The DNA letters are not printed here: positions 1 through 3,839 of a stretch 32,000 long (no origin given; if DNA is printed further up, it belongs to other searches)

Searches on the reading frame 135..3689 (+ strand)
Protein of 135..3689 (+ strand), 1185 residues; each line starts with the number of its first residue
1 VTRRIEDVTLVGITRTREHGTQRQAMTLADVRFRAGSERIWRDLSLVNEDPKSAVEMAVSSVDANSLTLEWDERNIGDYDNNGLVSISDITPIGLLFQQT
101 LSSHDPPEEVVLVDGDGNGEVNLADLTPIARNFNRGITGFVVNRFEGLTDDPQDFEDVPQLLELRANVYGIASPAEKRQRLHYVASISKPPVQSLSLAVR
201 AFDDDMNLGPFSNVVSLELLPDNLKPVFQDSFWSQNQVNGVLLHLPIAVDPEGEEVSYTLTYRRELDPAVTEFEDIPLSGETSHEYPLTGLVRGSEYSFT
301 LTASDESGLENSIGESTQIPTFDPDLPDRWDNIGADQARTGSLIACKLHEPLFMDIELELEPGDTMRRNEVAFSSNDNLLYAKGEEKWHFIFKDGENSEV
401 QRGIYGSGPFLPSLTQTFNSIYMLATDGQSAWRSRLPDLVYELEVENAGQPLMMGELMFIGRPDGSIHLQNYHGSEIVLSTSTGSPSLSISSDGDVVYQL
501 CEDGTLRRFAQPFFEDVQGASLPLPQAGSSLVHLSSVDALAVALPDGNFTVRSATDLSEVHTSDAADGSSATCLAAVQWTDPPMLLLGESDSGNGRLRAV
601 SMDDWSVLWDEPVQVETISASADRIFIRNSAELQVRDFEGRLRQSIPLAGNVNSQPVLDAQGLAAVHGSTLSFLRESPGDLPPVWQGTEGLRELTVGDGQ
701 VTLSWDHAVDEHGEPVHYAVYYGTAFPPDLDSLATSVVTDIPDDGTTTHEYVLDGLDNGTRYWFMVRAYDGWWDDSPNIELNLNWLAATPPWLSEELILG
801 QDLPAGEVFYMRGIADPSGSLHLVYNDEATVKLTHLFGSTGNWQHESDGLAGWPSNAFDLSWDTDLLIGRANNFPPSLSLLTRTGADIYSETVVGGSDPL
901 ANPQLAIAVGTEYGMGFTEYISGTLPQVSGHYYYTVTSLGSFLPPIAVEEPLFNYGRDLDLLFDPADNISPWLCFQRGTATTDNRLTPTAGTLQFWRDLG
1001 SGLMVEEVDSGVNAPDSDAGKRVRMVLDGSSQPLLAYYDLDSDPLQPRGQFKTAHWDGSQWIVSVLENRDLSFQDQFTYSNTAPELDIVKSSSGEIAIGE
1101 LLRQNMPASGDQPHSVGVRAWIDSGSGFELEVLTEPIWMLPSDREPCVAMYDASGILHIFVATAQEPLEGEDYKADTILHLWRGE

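Call 21: search_protein_families(library=pfam, proteins=[window:135-3689:+], max_evalue=0.001)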
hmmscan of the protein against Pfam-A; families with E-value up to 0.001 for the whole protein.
window:135-3689:+ (1185 aa): 2 families
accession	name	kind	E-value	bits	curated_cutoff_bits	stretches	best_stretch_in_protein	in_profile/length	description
PF00041.27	fn3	-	4.7e-12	46.4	25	1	696-771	11-71/84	Fibronectin type III domain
PF16656.11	Pur_ac_phosph_N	-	2.6e-06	28.3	30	1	699-773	13-85/93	Purple acid Phosphatase, N-terminal domain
